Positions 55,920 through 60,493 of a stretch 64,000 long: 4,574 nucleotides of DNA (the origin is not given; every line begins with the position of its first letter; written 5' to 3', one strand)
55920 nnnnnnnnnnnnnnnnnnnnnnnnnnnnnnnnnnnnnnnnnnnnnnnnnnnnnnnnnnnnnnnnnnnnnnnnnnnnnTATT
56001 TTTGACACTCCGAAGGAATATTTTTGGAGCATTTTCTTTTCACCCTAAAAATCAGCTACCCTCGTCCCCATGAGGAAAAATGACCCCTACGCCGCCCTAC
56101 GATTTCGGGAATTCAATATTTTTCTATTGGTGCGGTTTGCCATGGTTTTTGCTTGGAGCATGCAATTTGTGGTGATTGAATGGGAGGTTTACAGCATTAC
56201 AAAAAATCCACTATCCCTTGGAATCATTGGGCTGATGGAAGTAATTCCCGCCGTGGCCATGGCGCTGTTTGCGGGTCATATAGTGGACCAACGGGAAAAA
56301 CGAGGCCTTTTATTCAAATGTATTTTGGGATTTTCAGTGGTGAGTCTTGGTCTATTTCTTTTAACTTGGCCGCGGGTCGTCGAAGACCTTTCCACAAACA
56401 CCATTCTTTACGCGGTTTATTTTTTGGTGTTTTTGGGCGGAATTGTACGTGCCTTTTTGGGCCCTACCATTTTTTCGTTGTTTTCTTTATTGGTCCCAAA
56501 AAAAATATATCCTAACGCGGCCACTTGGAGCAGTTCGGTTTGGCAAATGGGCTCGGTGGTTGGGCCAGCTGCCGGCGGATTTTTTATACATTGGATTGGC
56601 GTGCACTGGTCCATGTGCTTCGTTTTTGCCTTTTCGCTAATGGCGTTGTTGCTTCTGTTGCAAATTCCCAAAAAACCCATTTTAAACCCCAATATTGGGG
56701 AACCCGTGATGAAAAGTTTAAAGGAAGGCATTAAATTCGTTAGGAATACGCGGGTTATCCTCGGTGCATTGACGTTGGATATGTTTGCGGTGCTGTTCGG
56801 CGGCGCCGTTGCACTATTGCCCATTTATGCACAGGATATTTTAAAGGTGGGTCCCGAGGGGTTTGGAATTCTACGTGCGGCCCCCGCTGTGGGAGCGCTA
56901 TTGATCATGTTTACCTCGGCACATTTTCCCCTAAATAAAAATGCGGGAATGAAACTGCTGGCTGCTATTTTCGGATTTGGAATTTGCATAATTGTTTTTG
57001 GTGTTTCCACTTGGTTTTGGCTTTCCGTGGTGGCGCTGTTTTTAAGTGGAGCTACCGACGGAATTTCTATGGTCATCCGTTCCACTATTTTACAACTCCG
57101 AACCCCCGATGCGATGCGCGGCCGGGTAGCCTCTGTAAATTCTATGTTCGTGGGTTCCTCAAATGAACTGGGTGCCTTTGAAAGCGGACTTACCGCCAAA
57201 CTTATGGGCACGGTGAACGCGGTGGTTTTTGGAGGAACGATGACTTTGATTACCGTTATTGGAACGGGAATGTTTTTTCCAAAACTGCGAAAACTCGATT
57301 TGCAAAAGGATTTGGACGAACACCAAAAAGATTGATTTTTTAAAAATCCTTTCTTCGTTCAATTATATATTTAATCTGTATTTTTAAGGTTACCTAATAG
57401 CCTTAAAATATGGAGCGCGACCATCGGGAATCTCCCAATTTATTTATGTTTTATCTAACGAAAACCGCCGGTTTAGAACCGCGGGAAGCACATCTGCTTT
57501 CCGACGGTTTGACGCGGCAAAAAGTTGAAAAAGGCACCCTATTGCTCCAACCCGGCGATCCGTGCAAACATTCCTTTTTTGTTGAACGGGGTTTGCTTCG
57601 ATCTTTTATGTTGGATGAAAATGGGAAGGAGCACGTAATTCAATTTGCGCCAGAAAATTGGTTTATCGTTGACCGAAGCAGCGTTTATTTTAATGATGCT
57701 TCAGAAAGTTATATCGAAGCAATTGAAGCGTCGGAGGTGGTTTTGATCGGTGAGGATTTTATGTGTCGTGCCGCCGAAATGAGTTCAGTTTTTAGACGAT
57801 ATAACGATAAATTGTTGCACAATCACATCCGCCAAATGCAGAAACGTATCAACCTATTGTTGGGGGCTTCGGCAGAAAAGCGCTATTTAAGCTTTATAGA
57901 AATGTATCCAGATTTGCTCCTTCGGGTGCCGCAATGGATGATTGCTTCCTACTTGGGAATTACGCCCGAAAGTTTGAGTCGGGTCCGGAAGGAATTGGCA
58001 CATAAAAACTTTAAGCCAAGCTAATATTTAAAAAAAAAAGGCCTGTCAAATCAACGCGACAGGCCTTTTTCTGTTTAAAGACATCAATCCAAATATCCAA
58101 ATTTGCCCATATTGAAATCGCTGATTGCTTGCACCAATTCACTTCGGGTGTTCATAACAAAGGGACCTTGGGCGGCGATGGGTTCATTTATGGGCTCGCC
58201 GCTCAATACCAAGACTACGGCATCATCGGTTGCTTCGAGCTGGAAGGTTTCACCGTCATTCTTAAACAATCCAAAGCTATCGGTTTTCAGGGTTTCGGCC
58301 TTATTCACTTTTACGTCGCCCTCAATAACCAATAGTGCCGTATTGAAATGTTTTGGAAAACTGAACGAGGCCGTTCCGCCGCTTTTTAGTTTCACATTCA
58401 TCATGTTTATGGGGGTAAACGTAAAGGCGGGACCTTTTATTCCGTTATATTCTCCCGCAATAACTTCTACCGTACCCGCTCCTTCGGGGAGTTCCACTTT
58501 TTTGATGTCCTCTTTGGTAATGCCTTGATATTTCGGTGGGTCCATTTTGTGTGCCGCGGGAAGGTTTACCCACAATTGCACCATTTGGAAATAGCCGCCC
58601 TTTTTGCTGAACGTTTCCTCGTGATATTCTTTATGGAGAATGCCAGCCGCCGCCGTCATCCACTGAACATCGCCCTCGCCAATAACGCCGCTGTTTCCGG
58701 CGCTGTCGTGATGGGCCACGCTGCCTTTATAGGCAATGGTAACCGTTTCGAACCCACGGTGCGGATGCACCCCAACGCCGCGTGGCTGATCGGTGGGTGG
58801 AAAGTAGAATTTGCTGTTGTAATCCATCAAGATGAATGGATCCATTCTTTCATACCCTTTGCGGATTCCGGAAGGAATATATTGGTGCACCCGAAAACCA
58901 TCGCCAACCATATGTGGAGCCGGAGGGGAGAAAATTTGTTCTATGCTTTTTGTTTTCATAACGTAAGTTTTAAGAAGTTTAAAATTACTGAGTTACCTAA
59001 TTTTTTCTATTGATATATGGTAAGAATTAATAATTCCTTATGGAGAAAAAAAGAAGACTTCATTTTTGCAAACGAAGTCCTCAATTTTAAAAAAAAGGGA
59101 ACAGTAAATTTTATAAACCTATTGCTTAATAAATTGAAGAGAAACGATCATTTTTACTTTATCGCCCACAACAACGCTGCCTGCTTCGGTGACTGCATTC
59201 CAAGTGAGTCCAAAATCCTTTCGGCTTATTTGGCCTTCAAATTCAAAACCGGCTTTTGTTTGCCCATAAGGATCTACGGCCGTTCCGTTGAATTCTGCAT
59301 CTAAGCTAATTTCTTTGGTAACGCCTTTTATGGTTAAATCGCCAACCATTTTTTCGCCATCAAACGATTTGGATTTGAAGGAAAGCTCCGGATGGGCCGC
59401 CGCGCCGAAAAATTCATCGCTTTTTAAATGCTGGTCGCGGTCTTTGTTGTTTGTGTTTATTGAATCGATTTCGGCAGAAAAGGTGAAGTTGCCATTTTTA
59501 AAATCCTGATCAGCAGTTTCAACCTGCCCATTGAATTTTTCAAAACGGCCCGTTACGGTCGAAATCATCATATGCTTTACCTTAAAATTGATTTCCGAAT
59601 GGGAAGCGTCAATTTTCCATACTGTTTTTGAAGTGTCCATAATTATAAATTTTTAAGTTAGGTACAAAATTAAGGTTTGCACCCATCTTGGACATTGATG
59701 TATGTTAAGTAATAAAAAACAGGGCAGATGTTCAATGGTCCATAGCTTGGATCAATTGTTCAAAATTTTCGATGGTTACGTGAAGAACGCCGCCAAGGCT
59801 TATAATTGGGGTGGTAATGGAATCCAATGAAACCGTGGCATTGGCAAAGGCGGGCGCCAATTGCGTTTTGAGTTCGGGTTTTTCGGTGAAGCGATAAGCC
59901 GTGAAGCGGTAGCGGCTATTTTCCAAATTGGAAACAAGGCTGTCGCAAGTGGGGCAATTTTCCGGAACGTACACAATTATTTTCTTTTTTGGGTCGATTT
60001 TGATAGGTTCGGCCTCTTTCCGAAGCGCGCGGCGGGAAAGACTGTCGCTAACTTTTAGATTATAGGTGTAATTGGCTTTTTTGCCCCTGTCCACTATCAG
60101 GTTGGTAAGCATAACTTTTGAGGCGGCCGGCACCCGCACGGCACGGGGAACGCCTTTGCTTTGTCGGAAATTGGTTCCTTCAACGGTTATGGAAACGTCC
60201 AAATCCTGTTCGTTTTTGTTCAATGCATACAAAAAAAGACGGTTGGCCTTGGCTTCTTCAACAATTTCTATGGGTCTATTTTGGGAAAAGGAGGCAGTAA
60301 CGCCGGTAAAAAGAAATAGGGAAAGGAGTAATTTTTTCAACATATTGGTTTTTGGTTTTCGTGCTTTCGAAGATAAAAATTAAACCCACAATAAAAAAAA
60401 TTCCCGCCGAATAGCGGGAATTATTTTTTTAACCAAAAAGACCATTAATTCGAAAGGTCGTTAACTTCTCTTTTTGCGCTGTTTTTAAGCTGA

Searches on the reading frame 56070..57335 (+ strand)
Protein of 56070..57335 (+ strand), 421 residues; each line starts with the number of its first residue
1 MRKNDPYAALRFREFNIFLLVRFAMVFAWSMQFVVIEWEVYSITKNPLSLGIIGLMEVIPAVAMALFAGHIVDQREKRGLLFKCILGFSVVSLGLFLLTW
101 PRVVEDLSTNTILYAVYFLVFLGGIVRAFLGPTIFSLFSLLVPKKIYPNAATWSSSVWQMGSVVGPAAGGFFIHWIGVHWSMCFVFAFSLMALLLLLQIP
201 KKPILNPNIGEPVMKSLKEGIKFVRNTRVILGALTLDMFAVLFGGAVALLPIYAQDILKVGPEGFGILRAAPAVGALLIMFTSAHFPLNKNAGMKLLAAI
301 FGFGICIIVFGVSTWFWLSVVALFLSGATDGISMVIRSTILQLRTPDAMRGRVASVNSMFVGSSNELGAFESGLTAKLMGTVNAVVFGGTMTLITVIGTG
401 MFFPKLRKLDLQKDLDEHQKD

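Call 9: search_protein_families(library=ncbifam, proteins=[window:56070-57335:+], max_evalue=1)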
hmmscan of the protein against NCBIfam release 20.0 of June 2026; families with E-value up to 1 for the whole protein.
window:56070-57335:+ (421 aa): 15 families
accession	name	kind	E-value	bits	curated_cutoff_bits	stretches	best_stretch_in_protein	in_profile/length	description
NF007792.0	PRK10489.1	equivalog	8.7e-49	166.6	324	1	13-418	17-414/419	enterobactin transporter EntS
TIGR00900.1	2A0121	subfamily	1.5e-44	152.8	319.6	1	17-379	3-363/364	H+ Antiporter protein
NF012178.0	tet_MFS_V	exception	2.3e-19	69.8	640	1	8-361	3-355/409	tetracycline efflux MFS transporter Tet(V)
NF052575.1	MFS_efflux_Tap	equivalog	1.2e-08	34.4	625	1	30-410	21-401/401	multidrug efflux MFS transporter Tap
NF000051.1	macrolide_MefB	exception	9.7e-08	31.3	800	1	22-394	19-386/409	macrolide efflux MFS transporter Mef(B)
NF006386.0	PRK08633.1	equivalog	9.3e-07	26.9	1221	1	15-403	11-407/1147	acyl-[ACP]--phospholipid O-acyltransferase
NF000154.1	macrolide_MefEN2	exception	1.3e-05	24.7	800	1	31-408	25-396/401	macrolide efflux MFS transporter Mef(En2)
TIGR00880.1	2_A_01_02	superfamily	1.4e-05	25.2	131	1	62-199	12-137/141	multidrug resistance protein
TIGR00881.1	2A0104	subfamily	9.2e-05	21.6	407.75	2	291-373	58-137/379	phosphoglycerate transporter protein PgtP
NF007799.0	PRK10504.1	subfamily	0.0034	16.3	426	1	42-184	39-169/471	multidrug transporter subunit MdtD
NF040895.2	MFS_effux_SdrM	equivalog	0.0057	15.8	550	1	227-385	254-406/441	multidrug efflux MFS transporter SdrM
NF011327.0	PRK14741.1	equivalog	0.0081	15.8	55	1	121-131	11-21/26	stage V sporulation protein SpoVM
NF005291.0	PRK06814.1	equivalog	0.019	12.8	1349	1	51-275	55-273/1140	acyl-[ACP]--phospholipid O-acyltransferase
NF005947.1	PRK08008.1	equivalog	0.15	10.6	651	1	279-398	220-331/518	crotonobetaine/carnitine-CoA ligase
NF033436.3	SpoVM_broad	equivalog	0.3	11.1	31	1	121-131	11-21/26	stage V sporulation protein SpoVM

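Call 10: search_protein_families(library=pfam, proteins=[window:56070-57335:+], max_evalue=1)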
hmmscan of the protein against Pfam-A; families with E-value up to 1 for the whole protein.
window:56070-57335:+ (421 aa): 2 families
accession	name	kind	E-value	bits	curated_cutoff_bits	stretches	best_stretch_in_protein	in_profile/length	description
PF07690.21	MFS_1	-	4.4e-32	111.8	33.4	2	19-365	2-343/347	Major Facilitator Superfamily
PF05977.19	MFS_3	-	4.4e-29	101.8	27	1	6-410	3-399/524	Transmembrane secretion effector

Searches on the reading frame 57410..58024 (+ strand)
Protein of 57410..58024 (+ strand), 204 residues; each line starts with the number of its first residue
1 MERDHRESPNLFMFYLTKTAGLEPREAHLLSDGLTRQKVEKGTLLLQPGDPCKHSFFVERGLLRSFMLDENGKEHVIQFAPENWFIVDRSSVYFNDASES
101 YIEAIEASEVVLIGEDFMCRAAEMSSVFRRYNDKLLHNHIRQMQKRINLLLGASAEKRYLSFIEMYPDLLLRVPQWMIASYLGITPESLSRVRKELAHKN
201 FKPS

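Call 9: search_protein_families(library=ncbifam, proteins=[window:57410-58024:+], max_evalue=1)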
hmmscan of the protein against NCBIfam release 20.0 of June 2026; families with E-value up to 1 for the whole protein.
window:57410-58024:+ (204 aa): 5 families
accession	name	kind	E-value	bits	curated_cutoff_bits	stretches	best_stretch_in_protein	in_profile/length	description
NF008365.0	PRK11161.1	subfamily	9.3e-09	34.9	228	1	28-164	40-175/250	fumarate/nitrate reduction transcriptional regulator Fnr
NF006901.0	PRK09392.1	equivalog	4.8e-06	26.1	211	1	33-198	29-199/236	transcriptional activator FtrB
NF008732.0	PRK11753.1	equivalog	0.0018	17.8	266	1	29-147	19-129/214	cAMP-activated global transcriptional regulator CRP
NF041163.2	encap_f2b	equivalog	0.0076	15.4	400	1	28-156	89-221/450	family 2B encapsulin nanocompartment shell protein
TIGR03697.1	NtcA_cyano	equivalog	0.025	14.3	244.95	1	45-162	4-122/193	global nitrogen regulator NtcA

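Call 10: search_protein_families(library=pfam, proteins=[window:57410-58024:+], max_evalue=1)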
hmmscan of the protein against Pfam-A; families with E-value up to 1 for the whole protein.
window:57410-58024:+ (204 aa): 4 families
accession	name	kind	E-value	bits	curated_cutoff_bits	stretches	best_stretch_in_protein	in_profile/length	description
PF00027.35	cNMP_binding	-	3.8e-09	36.8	27.5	1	37-116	2-80/89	Cyclic nucleotide-binding domain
PF13545.12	HTH_Crp_2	-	0.00056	20.3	27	1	169-199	19-49/70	Crp-like helix-turn-helix domain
PF03167.25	UDG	-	0.14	12.6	24.3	1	126-164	67-102/141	Uracil DNA glycosylase superfamily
PF04244.19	DPRP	-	0.14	12.4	22.1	1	89-153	100-164/224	Deoxyribodipyrimidine photo-lyase-related protein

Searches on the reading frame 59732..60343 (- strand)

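Call 60: search_protein_families(library=pfam, proteins=[window:59732-60343:-], max_evalue=0.01)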
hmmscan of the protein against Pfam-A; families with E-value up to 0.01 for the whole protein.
window:59732-60343:- (203 aa): 1 family
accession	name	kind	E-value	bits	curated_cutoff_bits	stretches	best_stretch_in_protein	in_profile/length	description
PF00241.25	Cofilin_ADF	-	0.0068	16.5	22.4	0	114-159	20-67/125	Cofilin/tropomyosin-type actin-binding protein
